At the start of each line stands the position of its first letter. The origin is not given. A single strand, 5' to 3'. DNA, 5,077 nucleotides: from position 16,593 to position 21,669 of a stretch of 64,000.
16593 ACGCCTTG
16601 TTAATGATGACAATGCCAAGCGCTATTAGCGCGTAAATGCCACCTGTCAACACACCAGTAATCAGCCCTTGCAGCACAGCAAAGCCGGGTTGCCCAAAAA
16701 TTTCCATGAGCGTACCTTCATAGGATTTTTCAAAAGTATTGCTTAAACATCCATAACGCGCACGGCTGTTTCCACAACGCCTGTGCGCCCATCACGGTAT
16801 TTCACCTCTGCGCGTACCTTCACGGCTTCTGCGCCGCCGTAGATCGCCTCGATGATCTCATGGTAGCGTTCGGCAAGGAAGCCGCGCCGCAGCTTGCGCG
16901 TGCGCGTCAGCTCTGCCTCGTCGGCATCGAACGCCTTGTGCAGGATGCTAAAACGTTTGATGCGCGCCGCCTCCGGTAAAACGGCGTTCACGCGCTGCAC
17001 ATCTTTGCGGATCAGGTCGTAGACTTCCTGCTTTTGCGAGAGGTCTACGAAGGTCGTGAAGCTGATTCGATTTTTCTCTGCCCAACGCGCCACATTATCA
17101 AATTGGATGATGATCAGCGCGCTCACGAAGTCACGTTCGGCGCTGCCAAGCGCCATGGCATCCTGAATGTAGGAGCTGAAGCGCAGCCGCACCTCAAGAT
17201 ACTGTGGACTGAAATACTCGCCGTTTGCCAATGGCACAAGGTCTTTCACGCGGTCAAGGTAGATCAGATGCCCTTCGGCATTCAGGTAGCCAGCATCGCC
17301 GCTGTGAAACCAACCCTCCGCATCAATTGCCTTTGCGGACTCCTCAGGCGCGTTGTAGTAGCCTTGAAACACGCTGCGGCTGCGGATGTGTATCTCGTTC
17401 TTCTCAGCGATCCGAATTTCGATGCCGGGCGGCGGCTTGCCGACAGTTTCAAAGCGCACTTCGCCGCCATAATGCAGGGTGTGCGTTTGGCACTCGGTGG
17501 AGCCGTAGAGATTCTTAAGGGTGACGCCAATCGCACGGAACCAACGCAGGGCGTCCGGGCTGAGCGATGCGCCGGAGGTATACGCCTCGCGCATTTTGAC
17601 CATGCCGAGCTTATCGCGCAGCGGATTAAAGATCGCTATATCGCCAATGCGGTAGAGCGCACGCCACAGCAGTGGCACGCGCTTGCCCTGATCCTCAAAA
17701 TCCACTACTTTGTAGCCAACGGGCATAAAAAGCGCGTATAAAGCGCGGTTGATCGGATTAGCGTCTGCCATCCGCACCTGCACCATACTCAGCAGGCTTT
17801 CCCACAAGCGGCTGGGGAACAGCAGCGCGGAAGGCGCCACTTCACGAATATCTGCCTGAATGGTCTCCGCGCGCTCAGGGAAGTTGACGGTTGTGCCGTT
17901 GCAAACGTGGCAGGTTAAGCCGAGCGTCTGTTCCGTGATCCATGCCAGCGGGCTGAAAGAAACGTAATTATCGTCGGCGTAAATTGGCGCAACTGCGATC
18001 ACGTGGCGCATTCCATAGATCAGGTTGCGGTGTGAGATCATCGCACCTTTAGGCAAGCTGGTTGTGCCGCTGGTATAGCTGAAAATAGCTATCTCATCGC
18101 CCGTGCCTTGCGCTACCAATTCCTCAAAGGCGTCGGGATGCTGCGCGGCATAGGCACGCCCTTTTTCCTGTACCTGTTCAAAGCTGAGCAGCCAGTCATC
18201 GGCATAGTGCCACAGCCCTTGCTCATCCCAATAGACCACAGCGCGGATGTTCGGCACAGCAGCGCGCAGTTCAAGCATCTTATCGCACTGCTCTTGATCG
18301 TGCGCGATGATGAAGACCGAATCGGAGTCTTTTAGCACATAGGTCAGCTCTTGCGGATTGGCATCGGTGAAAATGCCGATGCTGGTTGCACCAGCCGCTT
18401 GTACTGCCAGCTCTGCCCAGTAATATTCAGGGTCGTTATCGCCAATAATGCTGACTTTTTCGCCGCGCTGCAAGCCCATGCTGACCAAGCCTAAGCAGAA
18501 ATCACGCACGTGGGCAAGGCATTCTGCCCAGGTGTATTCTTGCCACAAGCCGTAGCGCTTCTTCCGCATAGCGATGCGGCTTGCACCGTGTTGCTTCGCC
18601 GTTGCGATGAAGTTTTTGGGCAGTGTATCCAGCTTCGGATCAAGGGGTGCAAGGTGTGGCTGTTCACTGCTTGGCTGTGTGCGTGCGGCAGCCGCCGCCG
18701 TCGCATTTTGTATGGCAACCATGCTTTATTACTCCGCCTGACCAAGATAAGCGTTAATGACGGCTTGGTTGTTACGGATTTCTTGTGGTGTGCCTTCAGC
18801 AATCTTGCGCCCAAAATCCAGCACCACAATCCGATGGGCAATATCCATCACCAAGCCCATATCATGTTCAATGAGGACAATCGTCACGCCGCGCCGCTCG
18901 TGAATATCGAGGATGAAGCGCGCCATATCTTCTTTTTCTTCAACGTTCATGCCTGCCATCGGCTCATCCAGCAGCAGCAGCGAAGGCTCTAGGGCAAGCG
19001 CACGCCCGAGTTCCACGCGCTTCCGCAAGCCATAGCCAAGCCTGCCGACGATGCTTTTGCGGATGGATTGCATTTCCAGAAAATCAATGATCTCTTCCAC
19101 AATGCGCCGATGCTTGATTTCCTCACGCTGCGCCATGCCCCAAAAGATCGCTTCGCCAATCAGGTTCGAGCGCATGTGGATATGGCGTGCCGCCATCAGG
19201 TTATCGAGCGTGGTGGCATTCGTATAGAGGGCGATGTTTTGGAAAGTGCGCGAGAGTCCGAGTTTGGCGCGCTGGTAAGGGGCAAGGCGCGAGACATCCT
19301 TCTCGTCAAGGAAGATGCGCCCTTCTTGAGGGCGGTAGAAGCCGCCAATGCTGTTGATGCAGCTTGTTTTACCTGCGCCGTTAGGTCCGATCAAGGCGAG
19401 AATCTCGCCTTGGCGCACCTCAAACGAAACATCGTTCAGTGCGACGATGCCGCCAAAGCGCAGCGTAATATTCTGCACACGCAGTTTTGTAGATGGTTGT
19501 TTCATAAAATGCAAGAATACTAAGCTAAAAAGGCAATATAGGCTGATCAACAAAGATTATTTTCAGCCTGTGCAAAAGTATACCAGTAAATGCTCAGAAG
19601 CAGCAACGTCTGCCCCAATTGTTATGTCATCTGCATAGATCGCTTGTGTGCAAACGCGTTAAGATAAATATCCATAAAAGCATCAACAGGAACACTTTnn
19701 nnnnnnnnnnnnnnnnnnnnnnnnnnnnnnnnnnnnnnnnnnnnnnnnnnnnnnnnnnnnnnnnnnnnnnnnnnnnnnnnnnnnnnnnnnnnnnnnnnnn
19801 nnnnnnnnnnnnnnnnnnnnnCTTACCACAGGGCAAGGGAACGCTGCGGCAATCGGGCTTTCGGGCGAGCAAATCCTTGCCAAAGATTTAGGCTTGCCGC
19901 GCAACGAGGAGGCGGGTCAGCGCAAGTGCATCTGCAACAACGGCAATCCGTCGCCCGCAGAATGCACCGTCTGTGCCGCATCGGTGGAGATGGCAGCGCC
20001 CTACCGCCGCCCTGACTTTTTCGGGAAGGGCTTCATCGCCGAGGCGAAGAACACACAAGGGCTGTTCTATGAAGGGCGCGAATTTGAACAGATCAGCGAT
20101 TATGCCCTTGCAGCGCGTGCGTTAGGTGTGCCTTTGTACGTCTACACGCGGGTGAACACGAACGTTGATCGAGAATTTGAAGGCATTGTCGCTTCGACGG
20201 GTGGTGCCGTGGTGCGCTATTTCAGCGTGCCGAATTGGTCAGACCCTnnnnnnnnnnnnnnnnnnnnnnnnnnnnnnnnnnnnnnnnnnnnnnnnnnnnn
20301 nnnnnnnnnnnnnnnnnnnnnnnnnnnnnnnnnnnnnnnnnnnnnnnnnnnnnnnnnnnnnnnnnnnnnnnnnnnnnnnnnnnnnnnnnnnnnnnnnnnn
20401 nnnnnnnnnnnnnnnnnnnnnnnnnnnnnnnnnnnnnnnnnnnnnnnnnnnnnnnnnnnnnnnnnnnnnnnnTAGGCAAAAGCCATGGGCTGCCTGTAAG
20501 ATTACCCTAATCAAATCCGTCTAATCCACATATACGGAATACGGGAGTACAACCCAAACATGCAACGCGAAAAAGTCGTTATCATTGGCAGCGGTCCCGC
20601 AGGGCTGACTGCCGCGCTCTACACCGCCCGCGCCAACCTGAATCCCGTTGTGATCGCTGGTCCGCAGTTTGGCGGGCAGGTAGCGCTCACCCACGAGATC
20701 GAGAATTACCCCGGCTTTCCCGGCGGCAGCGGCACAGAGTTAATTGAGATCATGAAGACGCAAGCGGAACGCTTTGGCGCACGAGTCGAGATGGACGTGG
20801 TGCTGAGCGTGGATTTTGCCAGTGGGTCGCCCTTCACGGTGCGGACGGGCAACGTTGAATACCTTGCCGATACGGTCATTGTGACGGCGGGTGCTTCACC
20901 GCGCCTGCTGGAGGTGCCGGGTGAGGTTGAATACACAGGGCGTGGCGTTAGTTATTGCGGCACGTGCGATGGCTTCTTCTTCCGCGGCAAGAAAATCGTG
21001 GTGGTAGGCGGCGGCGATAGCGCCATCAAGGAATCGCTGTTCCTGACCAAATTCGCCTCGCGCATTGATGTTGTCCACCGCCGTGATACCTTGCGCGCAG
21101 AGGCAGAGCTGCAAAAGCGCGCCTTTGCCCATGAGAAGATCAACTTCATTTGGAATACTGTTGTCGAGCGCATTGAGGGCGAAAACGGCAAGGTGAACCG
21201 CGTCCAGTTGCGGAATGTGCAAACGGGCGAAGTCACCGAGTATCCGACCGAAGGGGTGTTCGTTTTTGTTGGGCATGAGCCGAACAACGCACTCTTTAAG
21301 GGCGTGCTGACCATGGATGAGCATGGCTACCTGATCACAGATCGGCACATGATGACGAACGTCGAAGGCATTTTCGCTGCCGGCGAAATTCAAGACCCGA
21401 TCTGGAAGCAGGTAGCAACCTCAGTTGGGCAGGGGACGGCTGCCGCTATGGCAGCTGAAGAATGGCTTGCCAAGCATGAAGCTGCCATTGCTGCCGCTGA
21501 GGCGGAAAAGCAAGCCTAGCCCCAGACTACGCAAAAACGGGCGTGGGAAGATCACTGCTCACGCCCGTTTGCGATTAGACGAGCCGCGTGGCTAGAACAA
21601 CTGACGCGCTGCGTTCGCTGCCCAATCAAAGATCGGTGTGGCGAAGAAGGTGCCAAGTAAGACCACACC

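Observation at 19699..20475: Orphan toxin-type nuclease held between two membrane helices, with no immunity gene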

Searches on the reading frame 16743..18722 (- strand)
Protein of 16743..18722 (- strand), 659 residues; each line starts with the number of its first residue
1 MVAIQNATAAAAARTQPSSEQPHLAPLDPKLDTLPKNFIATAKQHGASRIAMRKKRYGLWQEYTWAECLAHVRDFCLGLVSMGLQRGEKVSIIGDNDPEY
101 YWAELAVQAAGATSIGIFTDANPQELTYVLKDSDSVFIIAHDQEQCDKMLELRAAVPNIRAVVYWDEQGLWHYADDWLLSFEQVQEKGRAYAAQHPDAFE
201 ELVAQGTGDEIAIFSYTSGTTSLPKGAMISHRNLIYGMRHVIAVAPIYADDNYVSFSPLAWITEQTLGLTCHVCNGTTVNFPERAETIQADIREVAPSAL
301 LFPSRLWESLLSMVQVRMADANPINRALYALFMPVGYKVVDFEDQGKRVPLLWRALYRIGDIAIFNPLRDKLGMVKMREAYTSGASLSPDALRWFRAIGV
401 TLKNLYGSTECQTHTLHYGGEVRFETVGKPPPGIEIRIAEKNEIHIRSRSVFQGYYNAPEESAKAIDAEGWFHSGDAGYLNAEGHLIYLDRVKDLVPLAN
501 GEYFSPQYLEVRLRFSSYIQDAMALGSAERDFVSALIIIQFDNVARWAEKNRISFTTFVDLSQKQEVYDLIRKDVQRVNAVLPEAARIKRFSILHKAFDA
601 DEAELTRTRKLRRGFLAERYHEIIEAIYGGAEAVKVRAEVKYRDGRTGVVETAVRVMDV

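Call 60: search_protein_families(library=pfam, proteins=[window:16743-18722:-], max_evalue=0.00001)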
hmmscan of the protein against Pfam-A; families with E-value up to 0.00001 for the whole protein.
window:16743-18722:- (659 aa): 2 families
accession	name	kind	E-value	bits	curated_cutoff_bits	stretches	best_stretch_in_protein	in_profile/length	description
PF00501.34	AMP-binding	-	3.1e-60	204.4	29.9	1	41-456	4-384/384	AMP-binding enzyme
PF23562.2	AMP-binding_C_3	-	1e-10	42.5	20.8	1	494-630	2-122/124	AMP-binding enzyme C-terminal domain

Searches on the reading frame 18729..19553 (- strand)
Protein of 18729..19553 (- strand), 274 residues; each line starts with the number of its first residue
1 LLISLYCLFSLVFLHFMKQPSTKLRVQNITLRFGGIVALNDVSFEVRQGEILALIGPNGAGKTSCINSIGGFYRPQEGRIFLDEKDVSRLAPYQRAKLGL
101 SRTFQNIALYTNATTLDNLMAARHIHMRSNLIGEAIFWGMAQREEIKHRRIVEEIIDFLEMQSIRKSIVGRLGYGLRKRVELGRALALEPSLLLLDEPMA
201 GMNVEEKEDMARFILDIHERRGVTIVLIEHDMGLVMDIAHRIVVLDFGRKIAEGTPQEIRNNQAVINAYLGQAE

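Call 60: search_protein_families(library=pfam, proteins=[window:18729-19553:-], max_evalue=0.00001)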
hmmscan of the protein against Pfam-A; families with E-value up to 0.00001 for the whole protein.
window:18729-19553:- (274 aa): 2 families
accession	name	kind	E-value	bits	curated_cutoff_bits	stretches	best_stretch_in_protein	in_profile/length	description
PF00005.33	ABC_tran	-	1.8e-28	100.3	25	1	39-200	1-137/137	ABC transporter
PF12399.14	BCA_ABC_TP_C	-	1e-12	47.8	25.5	1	249-273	1-25/27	Branched-chain amino acid ATP-binding cassette transporter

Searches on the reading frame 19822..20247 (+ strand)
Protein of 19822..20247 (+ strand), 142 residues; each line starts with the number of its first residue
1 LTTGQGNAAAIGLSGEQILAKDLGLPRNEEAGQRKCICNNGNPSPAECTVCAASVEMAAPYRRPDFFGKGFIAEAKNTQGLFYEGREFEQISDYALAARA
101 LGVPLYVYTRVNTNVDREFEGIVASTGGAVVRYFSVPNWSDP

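Call 35: search_solved_structures(query=A2, max_evalue=10, show_alignments=2)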
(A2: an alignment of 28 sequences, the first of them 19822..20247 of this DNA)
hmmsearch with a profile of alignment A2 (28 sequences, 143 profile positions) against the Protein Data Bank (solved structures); distinct sequences matched with E-value up to 10: 6.
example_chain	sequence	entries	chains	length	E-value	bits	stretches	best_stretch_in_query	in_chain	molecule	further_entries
7n39_A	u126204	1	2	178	0.15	15.6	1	35-73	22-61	Gamma-crystallin S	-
7n38_A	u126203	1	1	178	0.15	15.6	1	35-73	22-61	Gamma-crystallin S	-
7n3a_A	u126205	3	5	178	0.15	15.6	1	35-73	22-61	Gamma-crystallin S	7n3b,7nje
9hq8_A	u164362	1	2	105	1.3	12.6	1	94-130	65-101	Hypothetical protein from ssRNA Leviviricetes sp bacteriophage metagenome, IMGVR_UViG_3300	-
3d22_A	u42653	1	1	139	2.2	11.8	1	68-118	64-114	Thioredoxin H-type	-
1dec_A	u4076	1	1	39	3.1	11.3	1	24-50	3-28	DECORSIN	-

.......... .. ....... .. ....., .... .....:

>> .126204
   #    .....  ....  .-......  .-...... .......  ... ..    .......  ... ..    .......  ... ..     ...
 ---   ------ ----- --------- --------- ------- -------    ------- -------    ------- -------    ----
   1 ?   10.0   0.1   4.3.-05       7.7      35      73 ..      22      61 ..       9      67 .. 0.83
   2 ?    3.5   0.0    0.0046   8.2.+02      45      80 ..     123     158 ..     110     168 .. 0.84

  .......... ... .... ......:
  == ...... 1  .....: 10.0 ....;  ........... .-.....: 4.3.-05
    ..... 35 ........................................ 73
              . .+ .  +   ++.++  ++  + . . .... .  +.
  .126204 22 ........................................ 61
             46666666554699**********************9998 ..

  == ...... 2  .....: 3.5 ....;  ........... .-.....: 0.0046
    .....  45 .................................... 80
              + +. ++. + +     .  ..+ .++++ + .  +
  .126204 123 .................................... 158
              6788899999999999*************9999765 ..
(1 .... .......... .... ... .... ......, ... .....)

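Call 40: predict_structure(alignment_id=A2)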
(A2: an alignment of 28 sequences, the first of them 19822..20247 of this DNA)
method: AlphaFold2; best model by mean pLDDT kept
length: 142 residues; sequences in the alignment: 28
mean_pLDDT: 91.1   pTM: 0.85
mean pLDDT of the five models: 91.1, 88.2, 87.0, 86.4, 85.5
residues with pLDDT >= 90: 102; 70-90: 35; 50-70: 5; < 50: 0
segments of 3 or more residues with pLDDT < 50: none
pLDDT, mean of each block of 10 residues (from residue 1): 73 89 94 92 88 94 95 93 90 97 97 94 98 86 66
secondary structure, 60 per line:
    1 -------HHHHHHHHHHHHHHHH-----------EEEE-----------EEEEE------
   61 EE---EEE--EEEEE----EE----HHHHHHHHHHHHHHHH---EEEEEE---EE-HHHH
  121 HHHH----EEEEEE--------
elements in order: H8-23 E35-38 E50-54 E66-68 E71-75 H86-101 E105-110 H117-124 E129-134

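Call 43: fold_search(model_id=the predicted structure, library=pdb)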
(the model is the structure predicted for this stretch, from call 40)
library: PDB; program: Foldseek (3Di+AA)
matches with E <= 10: 963; with E <= 0.001: 0
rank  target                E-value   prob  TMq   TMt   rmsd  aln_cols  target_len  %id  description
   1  7cm9_A                5.7e-02  0.91  0.31  0.08   4.0        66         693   21  DMSP lyase DddX (released 2021-05-19)
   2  2gn0_MODEL_1_B        1.1e-01  0.80  0.30  0.15   4.0        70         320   16  Crystal structure of dimeric biodegradative threonine deaminase (TdcB) from Salmonella typhimurium at 1.7 A re (released 2006-11-07)
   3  4d9k_B                1.4e-01  0.66  0.29  0.13   6.0        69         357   16  Crystal structure of Escherichia coli Diaminopropionate ammonia lyase in apo form (released 2012-04-25)
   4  5ygr_B                1.5e-01  0.35  0.26  0.11   9.2       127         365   12  Crystal structure of PLP bound Diaminopropionate ammonia lyase from Salmonella typhimurium (released 2018-03-07)
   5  4d9g_B                1.6e-01  0.63  0.29  0.12   5.4        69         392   17  Crystal structure of Selenomethionine incorporated holo Diaminopropionate ammonia lyase from Escherichia coli (released 2012-04-25)
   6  4d9k_C                1.7e-01  0.63  0.29  0.13   4.6        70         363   17  Crystal structure of Escherichia coli Diaminopropionate ammonia lyase in apo form (released 2012-04-25)
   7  9a2t_MODEL_1_A        2.7e-01  0.63  0.30  0.15   3.6        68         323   16  Model of E. coli CysK by in-cell photo-crosslinking MS and deep learning (released 2023-02-24)
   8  6gym_4                2.9e-01  0.77  0.35  0.19   3.7        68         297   13  Structure of a yeast closed complex with distorted DNA (CCdist) (released 2018-12-05)
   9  6nmi_F                2.9e-01  0.60  0.31  0.18   4.0        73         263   15  Cryo-EM structure of the human TFIIH core complex (released 2019-03-13)
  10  4d9i_B                2.9e-01  0.51  0.29  0.12   5.5        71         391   17  Crystal structure of holo Diaminopropionate ammonia lyase from Escherichia coli (released 2012-04-25)
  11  8y1j_A                3.3e-01  0.63  0.28  0.09   3.3        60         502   17  Structure of the pyridoxal 5'-phosphate-dependent (PLP) threonine deaminase ilvA1 from Pseudomonas aeruginosa PAO1 (released 2024-05-22)
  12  8zkv_B                3.3e-01  0.54  0.27  0.13   3.4        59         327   17  Crystal structure of mutant catalytic domains of threonine deaminase in complex with PLP (released 2024-06-12)
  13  1pwh_A                3.3e-01  0.51  0.25  0.12   2.9        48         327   21  Rat Liver L-Serine Dehydratase- Complex with PYRIDOXYL-(O-METHYL-SERINE)-5-MONOPHOSPHATE (released 2003-12-02)
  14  5cvc_A                3.3e-01  0.51  0.28  0.13   3.8        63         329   17  Structure of maize serine racemase (released 2016-03-16)
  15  2pqm_B                3.5e-01  0.57  0.31  0.15   3.4        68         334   12  Crystal structure of Cysteine Synthase (OASS) from Entamoeba histolytica at 1.86 A resolution (released 2008-04-15)
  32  1y88                  5.1e-01  0.28  0.33  0.27   5.2        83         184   19  Crystal Structure of Protein of Unknown Function AF1548 (released 2004-12-21)
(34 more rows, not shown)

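Call 48: fold_search(model_id=the predicted structure, library=viral)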
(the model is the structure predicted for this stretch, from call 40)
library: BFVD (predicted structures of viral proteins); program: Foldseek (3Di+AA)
matches with E <= 10: 580; with E <= 0.001: 0
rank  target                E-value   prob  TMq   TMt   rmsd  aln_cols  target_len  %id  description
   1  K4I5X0                1.2e-02  0.92  0.45  0.33   7.0       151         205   15  Uncharacterized protein [Salmonella phage STML-198]
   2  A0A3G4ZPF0            4.2e-02  0.51  0.38  0.14  10.2       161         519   12  Uncharacterized protein [Terrestrivirus sp.]
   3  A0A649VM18            4.7e-02  0.80  0.36  0.45   6.0       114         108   16  Uncharacterized protein [Gordonia phage Chidiebere]
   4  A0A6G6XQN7            6.1e-02  0.25  0.31  0.14  11.2       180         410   13  (no name in the UniProt tables at hand)
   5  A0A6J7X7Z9            7.0e-02  0.90  0.42  0.46   5.8       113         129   14  Uncharacterized protein [uncultured Caudovirales phage]
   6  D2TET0                8.4e-02  0.87  0.51  0.09   5.4       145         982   12  (no name in the UniProt tables at hand)
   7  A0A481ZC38            1.0e-01  0.21  0.28  0.21  10.3       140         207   14  Endonuclease [Pithovirus LCPAC401]
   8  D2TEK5                1.1e-01  0.91  0.36  0.07   4.4        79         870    4  (no name in the UniProt tables at hand)
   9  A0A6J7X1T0            1.2e-01  0.25  0.34  0.31   9.3       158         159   13  Uncharacterized protein [uncultured Caudovirales phage]
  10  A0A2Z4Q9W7            1.2e-01  0.25  0.31  0.21  13.3       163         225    9  (no name in the UniProt tables at hand)
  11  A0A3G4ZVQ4            1.4e-01  0.41  0.28  0.21   8.0        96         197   14  Uncharacterized protein [Faunusvirus sp.]
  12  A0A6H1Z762            1.5e-01  0.33  0.28  0.14   8.0        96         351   11  (no name in the UniProt tables at hand)
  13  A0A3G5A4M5            1.7e-01  0.21  0.34  0.14   8.2       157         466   13  C2H2-type domain-containing protein [Harvfovirus sp.]
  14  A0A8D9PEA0            1.8e-01  0.18  0.25  0.20   8.8        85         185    9  Endonuclease Like Protein [Bacteriophage sp.]
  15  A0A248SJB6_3          1.9e-01  0.69  0.31  0.05   3.5        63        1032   21  (no name in the UniProt tables at hand)
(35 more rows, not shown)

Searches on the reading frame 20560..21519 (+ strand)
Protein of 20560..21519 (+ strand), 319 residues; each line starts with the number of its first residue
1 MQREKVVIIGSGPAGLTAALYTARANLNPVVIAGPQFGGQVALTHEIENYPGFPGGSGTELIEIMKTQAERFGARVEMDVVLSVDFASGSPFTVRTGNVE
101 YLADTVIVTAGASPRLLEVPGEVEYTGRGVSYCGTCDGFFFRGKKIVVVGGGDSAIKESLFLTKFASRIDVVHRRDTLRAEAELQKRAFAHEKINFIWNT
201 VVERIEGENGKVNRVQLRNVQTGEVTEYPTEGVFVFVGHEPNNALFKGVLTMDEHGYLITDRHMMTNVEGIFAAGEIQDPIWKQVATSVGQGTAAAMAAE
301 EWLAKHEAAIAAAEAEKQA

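Call 60: search_protein_families(library=pfam, proteins=[window:20560-21519:+], max_evalue=0.00001)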
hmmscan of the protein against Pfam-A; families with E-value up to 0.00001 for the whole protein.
window:20560-21519:+ (319 aa): 4 families
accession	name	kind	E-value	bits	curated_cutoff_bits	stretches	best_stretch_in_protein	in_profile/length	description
PF07992.20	Pyr_redox_2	-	2e-50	172.3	26.1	1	5-292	2-291/291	Pyridine nucleotide-disulphide oxidoreductase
PF13738.12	Pyr_redox_3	-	3.3e-22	79.5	30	1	67-275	89-305/305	Pyridine nucleotide-disulphide oxidoreductase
PF00070.33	Pyr_redox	-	4.6e-17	62.7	22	1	145-218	1-80/82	Pyridine nucleotide-disulphide oxidoreductase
PF00890.30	FAD_binding_2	-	5.6e-06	26.2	20.4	0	6-41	2-38/414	FAD binding domain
